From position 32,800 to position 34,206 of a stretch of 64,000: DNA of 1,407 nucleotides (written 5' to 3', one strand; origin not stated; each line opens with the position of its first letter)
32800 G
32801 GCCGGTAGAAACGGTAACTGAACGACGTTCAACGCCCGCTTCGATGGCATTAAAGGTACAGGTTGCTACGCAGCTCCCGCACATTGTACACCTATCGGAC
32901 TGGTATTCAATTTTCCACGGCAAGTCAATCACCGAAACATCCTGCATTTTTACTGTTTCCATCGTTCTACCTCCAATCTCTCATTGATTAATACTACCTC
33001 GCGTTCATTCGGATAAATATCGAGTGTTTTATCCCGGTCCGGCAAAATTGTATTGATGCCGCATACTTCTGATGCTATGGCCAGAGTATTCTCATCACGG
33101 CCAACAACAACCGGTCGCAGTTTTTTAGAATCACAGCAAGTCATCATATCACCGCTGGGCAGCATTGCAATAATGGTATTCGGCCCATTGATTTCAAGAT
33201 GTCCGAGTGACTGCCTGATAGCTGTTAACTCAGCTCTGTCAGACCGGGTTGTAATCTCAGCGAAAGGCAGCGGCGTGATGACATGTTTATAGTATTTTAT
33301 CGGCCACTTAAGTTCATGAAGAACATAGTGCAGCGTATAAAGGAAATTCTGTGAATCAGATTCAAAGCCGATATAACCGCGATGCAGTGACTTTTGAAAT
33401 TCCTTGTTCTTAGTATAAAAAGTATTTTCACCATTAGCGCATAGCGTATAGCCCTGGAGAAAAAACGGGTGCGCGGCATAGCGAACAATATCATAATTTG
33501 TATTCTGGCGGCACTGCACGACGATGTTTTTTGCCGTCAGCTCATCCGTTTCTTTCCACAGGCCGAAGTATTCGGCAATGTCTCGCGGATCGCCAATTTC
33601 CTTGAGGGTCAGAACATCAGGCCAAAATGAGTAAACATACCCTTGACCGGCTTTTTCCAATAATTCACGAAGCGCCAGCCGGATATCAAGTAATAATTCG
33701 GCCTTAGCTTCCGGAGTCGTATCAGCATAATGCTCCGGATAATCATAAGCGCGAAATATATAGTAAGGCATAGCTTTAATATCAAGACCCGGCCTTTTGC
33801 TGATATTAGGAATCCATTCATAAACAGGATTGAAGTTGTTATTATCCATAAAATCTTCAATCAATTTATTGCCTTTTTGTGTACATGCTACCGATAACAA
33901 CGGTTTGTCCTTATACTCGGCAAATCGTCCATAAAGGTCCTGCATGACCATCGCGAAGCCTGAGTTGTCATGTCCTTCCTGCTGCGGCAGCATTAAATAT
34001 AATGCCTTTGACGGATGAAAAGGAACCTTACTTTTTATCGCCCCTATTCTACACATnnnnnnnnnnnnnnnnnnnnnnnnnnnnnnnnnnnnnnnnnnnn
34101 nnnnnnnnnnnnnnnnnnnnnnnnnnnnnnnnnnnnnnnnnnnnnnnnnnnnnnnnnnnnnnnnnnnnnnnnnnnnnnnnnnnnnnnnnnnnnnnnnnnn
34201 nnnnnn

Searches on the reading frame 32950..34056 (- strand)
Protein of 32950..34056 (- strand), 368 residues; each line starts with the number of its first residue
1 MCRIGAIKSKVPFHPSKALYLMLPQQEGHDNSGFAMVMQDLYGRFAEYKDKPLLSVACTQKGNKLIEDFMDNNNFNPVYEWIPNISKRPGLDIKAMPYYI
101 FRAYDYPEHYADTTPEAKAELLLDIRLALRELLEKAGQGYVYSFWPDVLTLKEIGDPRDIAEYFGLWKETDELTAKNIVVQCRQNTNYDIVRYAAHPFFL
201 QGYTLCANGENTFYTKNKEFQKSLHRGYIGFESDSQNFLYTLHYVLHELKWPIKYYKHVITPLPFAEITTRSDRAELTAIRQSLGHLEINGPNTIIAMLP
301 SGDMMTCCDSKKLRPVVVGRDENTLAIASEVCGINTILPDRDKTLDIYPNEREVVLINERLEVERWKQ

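Call 9: search_protein_families(library=pfam, proteins=[window:32950-34056:-])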
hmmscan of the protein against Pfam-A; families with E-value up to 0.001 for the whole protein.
window:32950-34056:- (368 aa): 0 families

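Call 22: find_related_loci(query=window:32950-34056:-, collection=genome_contigs, flank=4000)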
Query window:32950-34056:- (368 aa) in genome_contigs; peptide patterns used: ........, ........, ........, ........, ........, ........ (x = any residue, [..] = any of these).
599 stretches matched a pattern (row limit reached: there are more); 482 encode a relative of the query (tblastn E <= 1e-3); the best 80 are kept; 80 distinct loci.
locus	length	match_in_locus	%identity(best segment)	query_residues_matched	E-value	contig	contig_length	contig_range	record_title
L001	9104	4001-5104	83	1-368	0e+0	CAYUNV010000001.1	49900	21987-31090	MAG TPA_asm: uncultured Negativicutes bacterium isolate binchicken_co104_52 genome assembly, contig: NODE_539_length_499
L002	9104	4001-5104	83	1-368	0e+0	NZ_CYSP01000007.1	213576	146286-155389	Propionispora sp. 2/2-37 isolate 2/2, whole genome shotgun sequence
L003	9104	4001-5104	82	1-368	0e+0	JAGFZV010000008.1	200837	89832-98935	MAG: Bacillota bacterium isolate CTSoil_073 scaffold_57, whole genome shotgun sequence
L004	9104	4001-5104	81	1-368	0e+0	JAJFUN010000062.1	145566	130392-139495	MAG: Pelosinus sp. isolate bin.460 k141_84644, whole genome shotgun sequence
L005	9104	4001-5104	82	1-368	0e+0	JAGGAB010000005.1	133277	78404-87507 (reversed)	MAG: Bacillota bacterium isolate CTSoil_079 scaffold_11, whole genome shotgun sequence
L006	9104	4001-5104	82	1-368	0e+0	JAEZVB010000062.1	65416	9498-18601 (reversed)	MAG: Bacillota bacterium isolate OH_PFB_106 k127_1038610, whole genome shotgun sequence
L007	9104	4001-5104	81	1-368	0e+0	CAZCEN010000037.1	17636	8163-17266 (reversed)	MAG TPA_asm: uncultured Sporomusaceae bacterium isolate binchicken_co158_163 genome assembly, contig: NODE_2822_length_1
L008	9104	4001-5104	81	1-368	0e+0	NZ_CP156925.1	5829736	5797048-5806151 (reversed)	Sporomusa rhizae strain DSM 16652 chromosome, complete genome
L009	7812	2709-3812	79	1-368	0e+0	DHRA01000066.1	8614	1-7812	MAG TPA_asm: Firmicutes bacterium UBA5324 UBA5324_contig_9449, whole genome shotgun sequence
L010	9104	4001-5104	80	1-368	0e+0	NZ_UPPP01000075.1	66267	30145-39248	Lucifera butyrica isolate LUCI, whole genome shotgun sequence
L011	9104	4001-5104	81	1-368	0e+0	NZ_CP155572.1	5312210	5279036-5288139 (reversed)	Sporomusa malonica strain DSM 5090 chromosome, complete genome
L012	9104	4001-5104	81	1-368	0e+0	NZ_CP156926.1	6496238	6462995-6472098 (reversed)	Sporomusa aerivorans strain DSM 13326 chromosome, complete genome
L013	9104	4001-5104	79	1-368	0e+0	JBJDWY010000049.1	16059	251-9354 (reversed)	MAG: Anaerovibrio sp. isolate PUUB48_bin.001 NODE_1614_length_16059_cov_11.528055, whole genome shotgun sequence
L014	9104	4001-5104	80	1-368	0e+0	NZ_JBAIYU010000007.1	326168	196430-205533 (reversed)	Dendrosporobacter sp. 1207_IL3150 NODE_3_length_326168_cov_46.496143, whole genome shotgun sequence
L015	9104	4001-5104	80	1-368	0e+0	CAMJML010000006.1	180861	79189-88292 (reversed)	MAG: uncultured Selenomonadales bacterium isolate SRR12377476_bin.3_metawrap_v1.3_MAG genome assembly, contig: SRR123774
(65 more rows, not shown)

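Call 42: search_protein_families(library=ncbifam, proteins=[window:32950-34056:-], max_evalue=0.001)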
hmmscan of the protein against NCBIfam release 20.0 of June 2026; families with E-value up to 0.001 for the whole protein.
window:32950-34056:- (368 aa): 0 families

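Call 43: search_solved_structures(query=window:32950-34056:-, max_evalue=0.01)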
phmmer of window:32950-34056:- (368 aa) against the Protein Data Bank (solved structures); distinct sequences matched with E-value up to 0.01: 0.

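Call 44: search_protein_families(library=pfam, proteins=[window:32950-34056:-], max_evalue=10)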
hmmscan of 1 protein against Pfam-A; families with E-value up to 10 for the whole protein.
window:32950-34056:- (368 aa): 0 families

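Call 59: find_encoding_contigs(protein=window:32950-34056:-, flank=1500, max_places=4)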
Protein window:32950-34056:- (368 aa): 6 contigs read that carry it; 4 places shown.
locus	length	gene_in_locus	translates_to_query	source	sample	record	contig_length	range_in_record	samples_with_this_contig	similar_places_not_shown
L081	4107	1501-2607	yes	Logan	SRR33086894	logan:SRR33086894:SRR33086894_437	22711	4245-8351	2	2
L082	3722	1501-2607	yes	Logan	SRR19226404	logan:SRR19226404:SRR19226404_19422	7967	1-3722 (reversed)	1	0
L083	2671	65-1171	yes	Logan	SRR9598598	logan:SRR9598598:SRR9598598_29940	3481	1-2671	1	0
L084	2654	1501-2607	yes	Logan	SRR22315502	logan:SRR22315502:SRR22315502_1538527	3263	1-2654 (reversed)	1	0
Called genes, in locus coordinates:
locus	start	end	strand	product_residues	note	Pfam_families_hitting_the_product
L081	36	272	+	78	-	PF03698:UPF0180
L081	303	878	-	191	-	PF06866:DUF1256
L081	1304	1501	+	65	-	-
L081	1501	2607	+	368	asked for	-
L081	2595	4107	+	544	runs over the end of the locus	PF12837:Fer4_6 (faint), PF12838:Fer4_7 (faint), PF13183:Fer4_8 (weak), PF13187:Fer4_9 (weak), PF13484:Fer4_16, PF13534:Fer4_17 (weak), PF00037:Fer4 (weak), PF01645:Glu_synthase, +1 more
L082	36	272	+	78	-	PF03698:UPF0180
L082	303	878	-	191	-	PF06866:DUF1256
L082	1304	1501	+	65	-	-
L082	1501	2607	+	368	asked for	-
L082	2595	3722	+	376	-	?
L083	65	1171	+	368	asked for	-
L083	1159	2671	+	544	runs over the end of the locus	PF12837:Fer4_6 (faint), PF12838:Fer4_7 (faint), PF13183:Fer4_8 (weak), PF13187:Fer4_9 (weak), PF13484:Fer4_16, PF13534:Fer4_17 (weak), PF00037:Fer4 (weak), PF01645:Glu_synthase, +1 more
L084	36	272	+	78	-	PF03698:UPF0180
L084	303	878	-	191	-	PF06866:DUF1256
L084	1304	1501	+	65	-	-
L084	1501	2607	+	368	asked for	-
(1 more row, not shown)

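Call 60: find_homologous_proteins(query=window:32950-34056:-, max_evalue=0.001)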
Query window:32950-34056:- (368 aa): 1907 proteins with E <= 0.001 among 6816 candidates; the best 120 are listed.
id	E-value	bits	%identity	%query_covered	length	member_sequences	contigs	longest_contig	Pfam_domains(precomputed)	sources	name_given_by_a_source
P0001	9.2e-230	780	89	100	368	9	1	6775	-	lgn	-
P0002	1.0e-218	744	85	100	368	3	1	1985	-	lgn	-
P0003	1.6e-218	743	85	100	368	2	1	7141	-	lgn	-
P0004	2.0e-216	736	84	100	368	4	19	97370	-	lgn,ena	-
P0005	3.3e-213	726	83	100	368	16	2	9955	-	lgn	-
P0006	4.8e-211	718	83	100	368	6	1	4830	-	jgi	jgi:glutamate synthase domain-containing protein 1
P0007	1.7e-208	710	82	100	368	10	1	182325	-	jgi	-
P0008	7.3e-206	701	81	100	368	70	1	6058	-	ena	-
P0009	2.1e-205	700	80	100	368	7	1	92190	-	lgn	-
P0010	2.2e-205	700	82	100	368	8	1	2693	-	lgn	-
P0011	3.4e-205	699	81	100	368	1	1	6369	-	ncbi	-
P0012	7.2e-205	698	79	100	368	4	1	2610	-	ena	-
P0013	1.0e-204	698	80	100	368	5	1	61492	-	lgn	-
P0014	2.4e-204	696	80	100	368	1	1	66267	-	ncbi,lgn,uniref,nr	ncbi:Hypothetical protein LUCI_2753 [Lucifera butyrica]|uniref:Glutamine amidotransferase type-2 dom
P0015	1.0e-203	694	81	100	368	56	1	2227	-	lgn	-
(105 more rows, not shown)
